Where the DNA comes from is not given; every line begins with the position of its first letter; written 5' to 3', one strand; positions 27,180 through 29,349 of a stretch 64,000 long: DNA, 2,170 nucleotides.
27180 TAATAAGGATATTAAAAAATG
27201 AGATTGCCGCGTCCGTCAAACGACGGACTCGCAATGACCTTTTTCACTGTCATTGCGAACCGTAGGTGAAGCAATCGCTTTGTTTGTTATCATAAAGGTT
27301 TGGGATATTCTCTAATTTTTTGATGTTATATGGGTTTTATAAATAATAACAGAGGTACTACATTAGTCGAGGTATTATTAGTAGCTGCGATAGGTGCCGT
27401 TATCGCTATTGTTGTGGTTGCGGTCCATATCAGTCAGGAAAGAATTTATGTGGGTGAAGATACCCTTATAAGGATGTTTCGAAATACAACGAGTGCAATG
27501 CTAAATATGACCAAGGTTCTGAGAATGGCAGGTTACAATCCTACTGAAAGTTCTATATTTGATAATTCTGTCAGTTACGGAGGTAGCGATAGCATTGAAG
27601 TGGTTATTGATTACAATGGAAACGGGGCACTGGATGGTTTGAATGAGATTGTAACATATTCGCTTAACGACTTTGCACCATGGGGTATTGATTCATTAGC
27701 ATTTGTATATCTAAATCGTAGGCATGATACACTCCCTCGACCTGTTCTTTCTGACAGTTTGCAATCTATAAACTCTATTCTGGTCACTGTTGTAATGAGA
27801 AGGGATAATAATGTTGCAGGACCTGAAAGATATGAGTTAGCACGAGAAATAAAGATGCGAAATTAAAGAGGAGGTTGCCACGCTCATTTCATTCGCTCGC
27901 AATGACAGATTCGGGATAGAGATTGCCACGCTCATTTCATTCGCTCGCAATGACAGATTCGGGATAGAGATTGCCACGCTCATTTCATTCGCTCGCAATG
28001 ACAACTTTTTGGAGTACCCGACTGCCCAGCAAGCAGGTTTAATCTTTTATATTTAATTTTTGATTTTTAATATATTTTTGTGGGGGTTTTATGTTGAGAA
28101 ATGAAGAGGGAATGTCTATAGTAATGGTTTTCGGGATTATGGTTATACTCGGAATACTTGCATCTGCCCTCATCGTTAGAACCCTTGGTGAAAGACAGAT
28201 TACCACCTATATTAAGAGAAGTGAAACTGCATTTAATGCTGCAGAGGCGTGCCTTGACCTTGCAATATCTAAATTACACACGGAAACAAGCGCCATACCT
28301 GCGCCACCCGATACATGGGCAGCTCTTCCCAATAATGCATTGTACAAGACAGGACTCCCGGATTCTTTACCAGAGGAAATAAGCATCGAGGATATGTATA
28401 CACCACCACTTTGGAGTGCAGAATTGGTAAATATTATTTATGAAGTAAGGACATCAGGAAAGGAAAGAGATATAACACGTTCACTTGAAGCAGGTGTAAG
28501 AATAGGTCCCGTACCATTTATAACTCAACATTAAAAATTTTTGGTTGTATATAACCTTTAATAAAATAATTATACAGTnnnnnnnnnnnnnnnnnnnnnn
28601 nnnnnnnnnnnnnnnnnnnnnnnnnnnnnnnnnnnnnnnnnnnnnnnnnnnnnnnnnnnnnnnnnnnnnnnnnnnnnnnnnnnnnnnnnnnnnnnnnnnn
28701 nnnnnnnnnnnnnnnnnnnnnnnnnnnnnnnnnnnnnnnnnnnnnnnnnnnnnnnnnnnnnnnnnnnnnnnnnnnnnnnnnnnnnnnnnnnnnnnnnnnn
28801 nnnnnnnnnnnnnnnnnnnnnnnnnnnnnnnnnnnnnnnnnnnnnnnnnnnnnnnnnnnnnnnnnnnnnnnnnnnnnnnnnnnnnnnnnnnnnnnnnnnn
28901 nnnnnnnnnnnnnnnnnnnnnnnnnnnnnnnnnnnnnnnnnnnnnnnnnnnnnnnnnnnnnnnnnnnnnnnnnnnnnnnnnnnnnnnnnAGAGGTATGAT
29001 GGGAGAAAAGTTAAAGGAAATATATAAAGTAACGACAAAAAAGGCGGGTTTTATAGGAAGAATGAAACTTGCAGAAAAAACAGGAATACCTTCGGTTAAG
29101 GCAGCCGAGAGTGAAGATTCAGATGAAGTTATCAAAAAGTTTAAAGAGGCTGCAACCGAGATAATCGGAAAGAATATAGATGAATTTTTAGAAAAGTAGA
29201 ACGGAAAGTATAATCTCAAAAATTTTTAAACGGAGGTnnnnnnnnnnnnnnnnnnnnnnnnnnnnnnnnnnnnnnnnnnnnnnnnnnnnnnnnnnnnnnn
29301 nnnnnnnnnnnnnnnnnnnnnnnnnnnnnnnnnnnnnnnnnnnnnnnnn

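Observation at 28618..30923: REC - 2xDUF4388 - charged helix - Roadblock protein and a stand-alone Roadblock paralog between the minor pilins and pilY1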

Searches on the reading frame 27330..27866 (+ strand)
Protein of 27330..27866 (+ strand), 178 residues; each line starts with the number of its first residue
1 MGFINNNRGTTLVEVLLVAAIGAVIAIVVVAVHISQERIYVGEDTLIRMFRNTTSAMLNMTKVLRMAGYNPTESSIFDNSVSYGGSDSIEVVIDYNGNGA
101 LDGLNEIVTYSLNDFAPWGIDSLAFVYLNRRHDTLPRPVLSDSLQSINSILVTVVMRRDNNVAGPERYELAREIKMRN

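Call 3: search_protein_families(library=pfam, proteins=[window:27330-27866:+], max_evalue=1)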
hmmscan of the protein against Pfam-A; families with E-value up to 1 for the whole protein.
window:27330-27866:+ (178 aa): 1 family
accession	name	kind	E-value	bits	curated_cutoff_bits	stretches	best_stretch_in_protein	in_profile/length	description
PF07963.17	N_methyl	-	0.00019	21.3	21.2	1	5-29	2-26/27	Prokaryotic N-terminal methylation motif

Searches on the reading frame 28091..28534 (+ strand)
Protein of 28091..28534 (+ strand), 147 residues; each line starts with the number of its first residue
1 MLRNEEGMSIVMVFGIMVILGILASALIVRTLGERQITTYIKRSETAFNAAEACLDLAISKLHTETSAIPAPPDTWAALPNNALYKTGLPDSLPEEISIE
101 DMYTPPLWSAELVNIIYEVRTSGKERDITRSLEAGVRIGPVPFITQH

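Call 3: search_protein_families(library=pfam, proteins=[window:28091-28534:+], max_evalue=1)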
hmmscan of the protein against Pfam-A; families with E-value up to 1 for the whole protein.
window:28091-28534:+ (147 aa): 1 family
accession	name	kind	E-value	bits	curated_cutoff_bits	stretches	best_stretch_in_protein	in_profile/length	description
PF14341.11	PilX_N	-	0.0096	16.3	25.5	1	7-53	2-48/51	PilX N-terminal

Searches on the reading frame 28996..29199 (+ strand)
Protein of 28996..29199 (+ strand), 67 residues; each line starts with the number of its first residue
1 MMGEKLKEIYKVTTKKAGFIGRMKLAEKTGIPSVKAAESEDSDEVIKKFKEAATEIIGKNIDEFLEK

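Call 9: search_protein_families(library=pfam, proteins=[window:28996-29199:+], max_evalue=0.01)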
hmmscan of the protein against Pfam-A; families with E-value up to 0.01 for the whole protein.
window:28996-29199:+ (67 aa): 0 families

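Call 44: find_homologous_proteins(query=window:28996-29196:+, max_evalue=0.001)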
Query window:28996-29196:+ (67 aa): 3 proteins with E <= 0.001 among 3 candidates.
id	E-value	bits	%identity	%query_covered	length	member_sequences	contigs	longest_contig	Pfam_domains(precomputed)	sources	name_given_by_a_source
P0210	2.2e-29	117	95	99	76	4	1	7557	-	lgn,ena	-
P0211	4.0e-15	73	70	99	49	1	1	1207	-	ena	-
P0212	3.1e-14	70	70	99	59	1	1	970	-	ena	-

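Call 47: search_protein_families(library=pfam, alignment_id=A3, max_evalue=10)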
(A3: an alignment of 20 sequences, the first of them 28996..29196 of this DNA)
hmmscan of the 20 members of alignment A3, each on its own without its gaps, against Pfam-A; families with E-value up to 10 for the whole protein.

A. member 1, window:28996-29196:+ (67 aa): 1 family
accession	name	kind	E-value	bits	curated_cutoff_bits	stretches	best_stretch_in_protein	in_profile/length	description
PF17833.7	pre-PUA_NIP7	-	0.18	12.6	23.1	1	43-66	6-29/80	NIP7/UPF0113, pre-PUA domain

B. families by the number of members that match (of 20 scanned): 10 families
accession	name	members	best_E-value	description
PF09339.16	HTH_IclR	2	0.063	IclR helix-turn-helix domain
PF10884.14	DUF2683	1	0.0075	Protein of unknown function (DUF2683)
PF16480.10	DUF5057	1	0.016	Domain of unknown function (DUF5057)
PF08339.15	RTX_C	1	0.061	RTX C-terminal domain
PF17673.6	DUF5532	1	0.088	Family of unknown function (DUF5532)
PF01325.25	Fe_dep_repress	1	0.14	Iron dependent repressor, N-terminal DNA binding domain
PF07865.16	DUF1652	1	0.15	Protein of unknown function (DUF1652)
PF17833.7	pre-PUA_NIP7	1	0.18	NIP7/UPF0113, pre-PUA domain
PF11543.14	UN_NPL4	1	0.19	Nuclear pore localisation protein NPL4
PF18807.6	TTc_toxin_rep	1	0.22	Tripartite Tc toxins repeat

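Call 48: search_solved_structures(query=A3, max_evalue=10, show_alignments=2)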
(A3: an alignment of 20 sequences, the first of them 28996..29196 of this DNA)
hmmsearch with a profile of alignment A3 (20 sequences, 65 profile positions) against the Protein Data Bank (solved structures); distinct sequences matched with E-value up to 10: 10.
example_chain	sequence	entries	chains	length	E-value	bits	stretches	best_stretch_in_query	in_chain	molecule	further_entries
8oow_A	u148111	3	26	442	0.014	18.7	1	1-36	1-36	Glutamine synthetase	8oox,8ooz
1k32_A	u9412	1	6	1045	0.019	18.4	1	7-46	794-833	tricorn protease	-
1n6d_A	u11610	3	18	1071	0.019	18.3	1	7-46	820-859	Tricorn protease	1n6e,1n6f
9m37_A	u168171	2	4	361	0.34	14.3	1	18-62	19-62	P581a DgpA2 and isoorientin complex structure | Gfo/Idh/MocA family protein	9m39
1mo1_A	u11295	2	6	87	0.97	12.9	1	18-52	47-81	Hpr-like protein crh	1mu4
4ziy_A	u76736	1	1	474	0.98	12.8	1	2-28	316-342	UDP-N-acetylmuramoyl-tripeptide--D-alanyl-D-alanine ligase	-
2ak7_A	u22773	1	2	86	1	12.8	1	18-51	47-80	HPr-like protein crh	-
1k1c_A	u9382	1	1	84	1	12.8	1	18-51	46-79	catabolite repression HPr-like protein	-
4usk_A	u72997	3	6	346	1.3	12.4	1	28-54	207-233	PUTATIVE SUGAR KINASE | SUGAR KINASE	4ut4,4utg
4usm_A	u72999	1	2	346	1.3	12.4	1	28-54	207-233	PUTATIVE SUGAR KINASE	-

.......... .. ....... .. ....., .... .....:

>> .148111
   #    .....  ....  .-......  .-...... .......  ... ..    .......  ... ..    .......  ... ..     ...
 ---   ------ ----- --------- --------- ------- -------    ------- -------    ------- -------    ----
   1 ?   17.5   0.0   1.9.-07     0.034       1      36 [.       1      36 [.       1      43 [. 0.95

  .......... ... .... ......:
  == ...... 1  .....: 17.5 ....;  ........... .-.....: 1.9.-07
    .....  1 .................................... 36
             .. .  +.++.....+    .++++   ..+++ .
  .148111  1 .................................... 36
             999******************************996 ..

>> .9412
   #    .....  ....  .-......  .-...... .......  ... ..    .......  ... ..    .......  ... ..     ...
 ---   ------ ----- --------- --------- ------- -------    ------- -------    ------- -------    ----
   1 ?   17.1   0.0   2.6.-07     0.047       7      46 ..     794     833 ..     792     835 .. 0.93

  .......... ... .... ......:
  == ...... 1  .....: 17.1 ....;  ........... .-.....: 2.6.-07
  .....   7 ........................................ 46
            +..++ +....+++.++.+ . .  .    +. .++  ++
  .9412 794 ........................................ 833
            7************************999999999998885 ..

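Call 60: predict_structure(alignment_id=A4)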
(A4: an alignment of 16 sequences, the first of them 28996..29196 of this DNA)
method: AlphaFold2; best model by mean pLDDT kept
length: 67 residues; sequences in the alignment: 16
mean_pLDDT: 93.8   pTM: 0.83
mean pLDDT of the five models: 93.8, 92.6, 91.0, 90.1, 86.5
residues with pLDDT >= 90: 61; 70-90: 4; 50-70: 2; < 50: 0
segments of 3 or more residues with pLDDT < 50: none
pLDDT, mean of each block of 10 residues (from residue 1): 88 97 97 92 95 98 88
secondary structure, 60 per line:
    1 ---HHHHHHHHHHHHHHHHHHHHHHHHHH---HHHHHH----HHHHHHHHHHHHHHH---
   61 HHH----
elements in order: H4-29 H33-38 H43-57

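Call 64: fold_search(model_id=the predicted structure, library=pdb)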
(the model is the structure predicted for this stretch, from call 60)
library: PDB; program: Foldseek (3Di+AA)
matches with E <= 10: 78; with E <= 0.001: 0
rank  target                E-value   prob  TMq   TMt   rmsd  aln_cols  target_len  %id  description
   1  4iae_A                6.8e-02  1.00  0.68  0.29   3.0        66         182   26  Crystal structure of BAY 60-2770 bound to nostoc H-NOX domain (released 2013-11-20)
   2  3tff_A                6.8e-02  1.00  0.68  0.29   3.1        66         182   26  Crystal structure of an H-NOX protein from Nostoc sp. PCC 7120, L67W mutant (released 2011-11-09)
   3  2o09_A                8.6e-02  1.00  0.68  0.29   3.0        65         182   26  Crystal structure of the H-NOX domain from Nostoc sp. PCC 7120 (released 2007-01-30)
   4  3tfd_B                9.2e-02  1.00  0.68  0.29   3.1        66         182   26  Crystal structure of an H-NOX protein from Nostoc sp. PCC 7120, L66W mutant (released 2011-11-09)
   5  3tf8_B                9.2e-02  1.00  0.68  0.29   3.1        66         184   26  Crystal structure of an H-NOX protein from Nostoc sp. PCC 7120 (released 2011-11-09)
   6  3tfd_A                9.7e-02  1.00  0.68  0.29   3.1        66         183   26  Crystal structure of an H-NOX protein from Nostoc sp. PCC 7120, L66W mutant (released 2011-11-09)
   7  3tfg_B                1.2e-01  0.99  0.68  0.29   3.1        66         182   26  Crystal structure of an H-NOX protein from Nostoc sp. PCC 7120, L66W/L67W double mutant (released 2011-11-09)
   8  3tf8_A                1.2e-01  0.99  0.68  0.29   3.1        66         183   26  Crystal structure of an H-NOX protein from Nostoc sp. PCC 7120 (released 2011-11-09)
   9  6mx5                  1.2e-01  0.99  0.68  0.28   3.0        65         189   26  Crystal structure of H-NOX protein from Nostoc sp. (released 2018-11-07)
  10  3tfg_A                1.5e-01  0.99  0.67  0.29   3.1        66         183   26  Crystal structure of an H-NOX protein from Nostoc sp. PCC 7120, L66W/L67W double mutant (released 2011-11-09)
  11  1u4h_A                2.4e-01  0.98  0.66  0.28   2.9        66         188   18  Crystal structure of an oxygen binding H-NOX domain related to soluble guanylate cyclases (oxygen complex) (released 2004-08-31)
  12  3f51_F                3.6e-01  0.66  0.50  0.40   3.6        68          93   16  Crystal Structure of the clp gene regulator ClgR from Corynebacterium glutamicum (released 2008-11-18)
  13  3lah_A                4.3e-01  0.93  0.65  0.28   3.0        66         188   17  Structural insights into the molecular mechanism of H-NOX activation (released 2010-03-16)
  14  3iqb                  6.9e-01  0.87  0.66  0.28   2.9        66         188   18  Tt I75F/L144F H-NOX (released 2010-01-19)
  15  4fdk_A                6.9e-01  0.87  0.66  0.28   2.9        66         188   17  F78L Tt H-NOX (released 2013-08-28)
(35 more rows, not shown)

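Call 88: search_protein_families(library=ncbifam, proteins=[window:28996-29196:+], max_evalue=0.01)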
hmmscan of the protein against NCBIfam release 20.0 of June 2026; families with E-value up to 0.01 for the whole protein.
window:28996-29196:+ (67 aa): 0 families
